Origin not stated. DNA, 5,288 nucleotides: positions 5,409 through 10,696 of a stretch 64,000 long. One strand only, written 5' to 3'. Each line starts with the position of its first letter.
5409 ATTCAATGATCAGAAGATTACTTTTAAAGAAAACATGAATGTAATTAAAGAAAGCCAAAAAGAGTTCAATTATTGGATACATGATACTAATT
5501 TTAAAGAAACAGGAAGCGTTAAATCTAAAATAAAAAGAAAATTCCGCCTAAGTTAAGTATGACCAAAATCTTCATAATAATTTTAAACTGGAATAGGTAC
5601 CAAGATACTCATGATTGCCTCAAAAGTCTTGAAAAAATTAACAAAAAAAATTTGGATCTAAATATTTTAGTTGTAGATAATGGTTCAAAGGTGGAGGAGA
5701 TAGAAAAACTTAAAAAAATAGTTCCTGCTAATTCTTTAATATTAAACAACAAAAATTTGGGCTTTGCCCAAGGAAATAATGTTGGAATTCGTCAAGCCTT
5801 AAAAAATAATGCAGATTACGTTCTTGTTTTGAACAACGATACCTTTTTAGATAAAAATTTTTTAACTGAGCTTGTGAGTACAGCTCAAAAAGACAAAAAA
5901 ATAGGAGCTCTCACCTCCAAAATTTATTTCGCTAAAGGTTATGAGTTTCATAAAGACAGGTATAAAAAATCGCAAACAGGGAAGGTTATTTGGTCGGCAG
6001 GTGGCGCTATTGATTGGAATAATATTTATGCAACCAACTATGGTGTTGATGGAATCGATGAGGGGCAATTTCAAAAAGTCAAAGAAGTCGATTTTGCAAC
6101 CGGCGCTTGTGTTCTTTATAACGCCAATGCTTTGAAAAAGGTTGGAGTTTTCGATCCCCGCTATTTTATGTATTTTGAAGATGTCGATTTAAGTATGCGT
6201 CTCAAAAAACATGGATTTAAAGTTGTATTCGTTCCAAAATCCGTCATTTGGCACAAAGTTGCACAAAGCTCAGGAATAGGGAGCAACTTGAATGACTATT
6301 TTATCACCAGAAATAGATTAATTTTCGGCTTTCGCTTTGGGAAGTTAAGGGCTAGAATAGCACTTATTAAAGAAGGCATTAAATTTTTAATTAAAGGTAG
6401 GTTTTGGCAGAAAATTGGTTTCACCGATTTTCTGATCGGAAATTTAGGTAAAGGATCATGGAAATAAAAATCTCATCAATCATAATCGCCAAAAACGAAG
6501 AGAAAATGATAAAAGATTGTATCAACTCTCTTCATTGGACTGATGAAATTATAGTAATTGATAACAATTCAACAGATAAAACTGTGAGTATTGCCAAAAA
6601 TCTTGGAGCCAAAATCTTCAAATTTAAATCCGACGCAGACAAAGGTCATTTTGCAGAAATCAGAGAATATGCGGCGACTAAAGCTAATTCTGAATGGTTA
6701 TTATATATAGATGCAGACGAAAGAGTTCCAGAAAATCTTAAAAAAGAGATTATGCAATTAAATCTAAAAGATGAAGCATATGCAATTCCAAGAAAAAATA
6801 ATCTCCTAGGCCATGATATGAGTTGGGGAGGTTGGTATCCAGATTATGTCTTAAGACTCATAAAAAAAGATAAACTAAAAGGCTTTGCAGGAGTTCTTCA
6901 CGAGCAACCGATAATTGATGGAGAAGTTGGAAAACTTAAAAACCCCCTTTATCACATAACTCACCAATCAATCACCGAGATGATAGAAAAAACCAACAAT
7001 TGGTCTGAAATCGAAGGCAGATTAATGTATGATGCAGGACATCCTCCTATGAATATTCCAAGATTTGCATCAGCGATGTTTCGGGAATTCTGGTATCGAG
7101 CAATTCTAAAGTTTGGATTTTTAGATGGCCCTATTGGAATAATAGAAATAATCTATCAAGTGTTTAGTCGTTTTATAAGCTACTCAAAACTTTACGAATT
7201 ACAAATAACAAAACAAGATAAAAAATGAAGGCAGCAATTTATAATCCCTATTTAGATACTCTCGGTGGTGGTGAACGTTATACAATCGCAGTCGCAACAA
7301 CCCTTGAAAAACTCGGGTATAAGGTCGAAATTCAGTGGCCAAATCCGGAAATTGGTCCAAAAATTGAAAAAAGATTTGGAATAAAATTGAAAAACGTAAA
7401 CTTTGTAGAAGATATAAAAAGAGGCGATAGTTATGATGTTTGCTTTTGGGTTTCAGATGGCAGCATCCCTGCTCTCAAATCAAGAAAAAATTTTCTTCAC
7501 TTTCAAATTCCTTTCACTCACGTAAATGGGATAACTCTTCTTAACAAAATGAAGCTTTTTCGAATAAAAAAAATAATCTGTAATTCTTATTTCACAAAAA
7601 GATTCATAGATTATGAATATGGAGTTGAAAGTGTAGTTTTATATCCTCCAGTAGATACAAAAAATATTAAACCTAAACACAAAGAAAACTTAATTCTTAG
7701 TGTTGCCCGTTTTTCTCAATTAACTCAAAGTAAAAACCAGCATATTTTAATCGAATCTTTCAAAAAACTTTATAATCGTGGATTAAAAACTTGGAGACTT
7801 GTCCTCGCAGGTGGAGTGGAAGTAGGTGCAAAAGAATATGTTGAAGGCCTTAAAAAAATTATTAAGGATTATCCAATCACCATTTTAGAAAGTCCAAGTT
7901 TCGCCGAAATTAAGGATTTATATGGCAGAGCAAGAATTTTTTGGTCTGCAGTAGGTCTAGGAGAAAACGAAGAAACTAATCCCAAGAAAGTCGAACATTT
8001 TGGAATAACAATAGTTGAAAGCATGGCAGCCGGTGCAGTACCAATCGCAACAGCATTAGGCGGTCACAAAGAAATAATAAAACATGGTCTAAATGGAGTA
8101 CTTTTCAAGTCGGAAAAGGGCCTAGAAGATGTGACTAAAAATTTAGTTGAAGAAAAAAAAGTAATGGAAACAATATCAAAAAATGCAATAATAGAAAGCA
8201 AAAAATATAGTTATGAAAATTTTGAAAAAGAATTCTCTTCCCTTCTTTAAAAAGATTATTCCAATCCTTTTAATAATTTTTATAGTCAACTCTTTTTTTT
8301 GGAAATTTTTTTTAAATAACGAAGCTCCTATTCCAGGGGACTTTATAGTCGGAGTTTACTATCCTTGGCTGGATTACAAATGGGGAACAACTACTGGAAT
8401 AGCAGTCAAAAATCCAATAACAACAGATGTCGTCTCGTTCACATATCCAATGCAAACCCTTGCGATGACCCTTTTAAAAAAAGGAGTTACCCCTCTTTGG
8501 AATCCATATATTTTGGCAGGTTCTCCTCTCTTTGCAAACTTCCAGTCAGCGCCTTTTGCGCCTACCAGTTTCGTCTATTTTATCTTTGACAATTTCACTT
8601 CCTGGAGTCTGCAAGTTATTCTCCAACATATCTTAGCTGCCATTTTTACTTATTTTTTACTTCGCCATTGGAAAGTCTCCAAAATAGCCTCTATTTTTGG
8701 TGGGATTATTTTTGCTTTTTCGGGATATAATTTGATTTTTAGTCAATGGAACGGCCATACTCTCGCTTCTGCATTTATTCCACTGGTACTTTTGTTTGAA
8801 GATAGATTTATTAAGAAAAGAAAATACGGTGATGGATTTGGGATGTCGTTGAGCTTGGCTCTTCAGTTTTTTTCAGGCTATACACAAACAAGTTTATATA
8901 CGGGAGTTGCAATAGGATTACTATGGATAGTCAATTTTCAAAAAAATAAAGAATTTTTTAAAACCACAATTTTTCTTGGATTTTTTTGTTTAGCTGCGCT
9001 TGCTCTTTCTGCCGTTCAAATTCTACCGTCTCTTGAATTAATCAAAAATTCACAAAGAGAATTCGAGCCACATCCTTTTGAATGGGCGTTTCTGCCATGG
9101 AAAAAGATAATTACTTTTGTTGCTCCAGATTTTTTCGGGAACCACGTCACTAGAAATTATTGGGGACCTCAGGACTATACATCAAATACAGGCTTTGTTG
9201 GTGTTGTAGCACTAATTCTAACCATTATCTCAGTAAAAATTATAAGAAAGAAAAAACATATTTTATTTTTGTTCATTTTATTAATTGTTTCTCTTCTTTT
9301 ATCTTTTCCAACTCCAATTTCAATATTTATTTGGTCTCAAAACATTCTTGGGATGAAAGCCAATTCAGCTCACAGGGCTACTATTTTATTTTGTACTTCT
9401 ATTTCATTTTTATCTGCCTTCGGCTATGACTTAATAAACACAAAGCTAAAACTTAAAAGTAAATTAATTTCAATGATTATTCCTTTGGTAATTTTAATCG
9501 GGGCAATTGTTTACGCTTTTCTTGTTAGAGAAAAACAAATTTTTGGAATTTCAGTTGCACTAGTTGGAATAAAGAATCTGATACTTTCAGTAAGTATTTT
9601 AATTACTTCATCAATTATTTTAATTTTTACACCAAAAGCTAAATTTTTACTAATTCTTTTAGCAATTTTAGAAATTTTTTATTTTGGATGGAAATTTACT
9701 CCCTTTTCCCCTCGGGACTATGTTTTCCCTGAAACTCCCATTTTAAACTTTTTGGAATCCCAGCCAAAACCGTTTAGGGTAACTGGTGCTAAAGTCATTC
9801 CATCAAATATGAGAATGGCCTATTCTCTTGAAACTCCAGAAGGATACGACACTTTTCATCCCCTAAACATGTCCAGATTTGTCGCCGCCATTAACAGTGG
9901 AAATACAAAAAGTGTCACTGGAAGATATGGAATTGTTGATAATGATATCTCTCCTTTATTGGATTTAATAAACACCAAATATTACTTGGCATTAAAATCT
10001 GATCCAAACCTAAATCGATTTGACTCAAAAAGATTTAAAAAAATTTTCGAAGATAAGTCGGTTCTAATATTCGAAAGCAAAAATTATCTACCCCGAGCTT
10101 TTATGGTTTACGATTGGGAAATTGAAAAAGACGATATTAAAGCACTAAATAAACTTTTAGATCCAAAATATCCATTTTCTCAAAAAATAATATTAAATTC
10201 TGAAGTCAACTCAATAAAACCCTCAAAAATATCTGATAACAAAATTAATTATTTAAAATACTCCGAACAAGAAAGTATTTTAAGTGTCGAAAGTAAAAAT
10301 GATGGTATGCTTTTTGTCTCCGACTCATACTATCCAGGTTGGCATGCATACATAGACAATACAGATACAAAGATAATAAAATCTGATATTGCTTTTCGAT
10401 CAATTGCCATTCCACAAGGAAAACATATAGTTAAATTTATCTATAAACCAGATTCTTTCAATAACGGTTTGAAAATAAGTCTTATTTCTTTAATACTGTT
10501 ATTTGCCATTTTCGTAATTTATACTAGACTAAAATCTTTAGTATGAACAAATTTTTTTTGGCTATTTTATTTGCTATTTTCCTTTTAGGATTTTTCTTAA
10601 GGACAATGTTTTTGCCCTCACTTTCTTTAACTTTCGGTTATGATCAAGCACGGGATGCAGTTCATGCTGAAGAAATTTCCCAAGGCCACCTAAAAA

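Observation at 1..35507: A 35-kb single-strand, translationally coupled glycosylation gene train lacks the usual O-antigen or capsule machinery.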

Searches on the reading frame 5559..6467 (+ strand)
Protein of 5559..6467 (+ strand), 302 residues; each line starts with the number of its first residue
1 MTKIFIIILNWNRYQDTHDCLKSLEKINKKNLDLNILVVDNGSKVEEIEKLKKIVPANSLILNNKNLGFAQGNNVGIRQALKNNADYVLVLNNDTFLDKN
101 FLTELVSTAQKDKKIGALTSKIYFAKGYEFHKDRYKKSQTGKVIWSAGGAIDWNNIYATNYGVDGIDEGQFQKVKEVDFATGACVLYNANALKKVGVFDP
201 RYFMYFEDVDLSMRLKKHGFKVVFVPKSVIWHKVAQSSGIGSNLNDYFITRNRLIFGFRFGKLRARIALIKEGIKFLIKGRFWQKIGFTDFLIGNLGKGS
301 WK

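Call 3: search_protein_families(library=pfam, proteins=[window:5559-6467:+], max_evalue=0.01)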
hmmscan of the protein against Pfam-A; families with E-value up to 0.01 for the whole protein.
window:5559-6467:+ (302 aa): 5 families
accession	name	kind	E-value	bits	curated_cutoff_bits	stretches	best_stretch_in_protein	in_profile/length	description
PF13641.12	Glyco_tranf_2_3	-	2.7e-22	80.4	27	1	5-237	4-216/230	Glycosyltransferase like family 2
PF00535.33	Glycos_transf_2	-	3.3e-15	56.9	23.3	1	6-195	2-167/168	Glycosyl transferase family 2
PF13632.12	Glyco_trans_2_3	-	1.1e-12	48.7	27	1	87-278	1-165/198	Glycosyl transferase family group 2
PF13506.12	Glyco_transf_21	-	1.8e-07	31.2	21.7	1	76-236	22-158/174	Glycosyl transferase family 21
PF10111.15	Glyco_tranf_2_2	-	3.4e-05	23.9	27.3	1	33-230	29-214/276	Glycosyltransferase like family 2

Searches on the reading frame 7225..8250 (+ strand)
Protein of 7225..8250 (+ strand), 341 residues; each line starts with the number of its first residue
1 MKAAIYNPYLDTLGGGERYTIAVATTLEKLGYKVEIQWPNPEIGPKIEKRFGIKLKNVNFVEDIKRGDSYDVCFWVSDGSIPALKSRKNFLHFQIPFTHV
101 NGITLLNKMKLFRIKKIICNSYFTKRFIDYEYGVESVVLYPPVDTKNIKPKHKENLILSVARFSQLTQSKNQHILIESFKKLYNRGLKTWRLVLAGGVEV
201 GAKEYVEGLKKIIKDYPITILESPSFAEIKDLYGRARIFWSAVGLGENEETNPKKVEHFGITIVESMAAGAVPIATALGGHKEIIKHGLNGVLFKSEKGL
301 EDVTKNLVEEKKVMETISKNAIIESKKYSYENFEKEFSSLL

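Call 3: search_protein_families(library=pfam, proteins=[window:7225-8250:+], max_evalue=0.01)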
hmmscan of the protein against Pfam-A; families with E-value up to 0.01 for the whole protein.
window:7225-8250:+ (341 aa): 3 families
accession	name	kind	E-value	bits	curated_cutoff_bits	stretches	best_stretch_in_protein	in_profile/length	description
PF00534.26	Glycos_transf_1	-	9.6e-22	77.8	26.4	1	148-321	9-169/172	Glycosyl transferases group 1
PF13692.12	Glyco_trans_1_4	-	2.6e-15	57.4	27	1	155-302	2-134/142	Glycosyl transferases group 1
PF13439.12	Glyco_transf_4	-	9.6e-06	26.2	28.5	1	14-146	2-169/170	Glycosyltransferase Family 4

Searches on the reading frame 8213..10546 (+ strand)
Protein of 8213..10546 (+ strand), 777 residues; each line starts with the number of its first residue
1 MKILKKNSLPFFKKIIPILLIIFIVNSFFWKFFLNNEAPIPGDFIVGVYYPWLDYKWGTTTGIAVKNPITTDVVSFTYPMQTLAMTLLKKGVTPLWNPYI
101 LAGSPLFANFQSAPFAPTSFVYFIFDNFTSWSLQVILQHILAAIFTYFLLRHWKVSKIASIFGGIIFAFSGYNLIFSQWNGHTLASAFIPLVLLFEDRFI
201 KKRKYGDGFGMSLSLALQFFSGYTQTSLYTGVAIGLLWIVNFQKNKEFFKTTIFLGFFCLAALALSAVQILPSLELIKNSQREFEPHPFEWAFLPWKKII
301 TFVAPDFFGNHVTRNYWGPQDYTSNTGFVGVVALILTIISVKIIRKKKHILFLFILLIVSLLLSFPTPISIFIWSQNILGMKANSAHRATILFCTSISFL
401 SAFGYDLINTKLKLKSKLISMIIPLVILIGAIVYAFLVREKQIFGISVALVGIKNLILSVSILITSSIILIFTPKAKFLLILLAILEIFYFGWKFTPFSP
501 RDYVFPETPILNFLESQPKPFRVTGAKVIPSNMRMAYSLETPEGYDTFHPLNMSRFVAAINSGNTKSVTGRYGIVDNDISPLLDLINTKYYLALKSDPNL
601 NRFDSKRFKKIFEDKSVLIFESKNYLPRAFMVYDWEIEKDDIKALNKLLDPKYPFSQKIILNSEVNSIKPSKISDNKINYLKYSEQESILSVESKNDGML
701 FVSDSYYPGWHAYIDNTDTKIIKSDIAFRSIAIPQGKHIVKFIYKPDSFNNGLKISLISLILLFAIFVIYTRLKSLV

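Call 3: search_protein_families(library=pfam, proteins=[window:8213-10546:+], max_evalue=0.01)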
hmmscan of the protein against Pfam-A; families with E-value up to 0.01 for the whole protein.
window:8213-10546:+ (777 aa): 1 family
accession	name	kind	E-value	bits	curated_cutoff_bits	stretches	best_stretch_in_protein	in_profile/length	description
PF09586.16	YfhO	-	6.1e-22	78.3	28.5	2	132-681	93-643/835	Bacterial membrane protein YfhO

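Call 86: search_protein_families(library=ncbifam, proteins=[window:8213-10546:+], max_evalue=0.001)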
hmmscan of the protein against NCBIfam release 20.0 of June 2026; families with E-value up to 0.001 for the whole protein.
window:8213-10546:+ (777 aa): 2 families
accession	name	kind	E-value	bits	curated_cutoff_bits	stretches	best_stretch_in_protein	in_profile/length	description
NF047590.1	GlcsyltransPgfM2Strep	equivalog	2.3e-12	45.9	1500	2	658-767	777-877/884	glycosyltransferase PgfM2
NF047589.1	GlcsyltransPgfM1Strep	equivalog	1.2e-05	23.6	1400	1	699-766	883-950/955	glycosyltransferase PgfM1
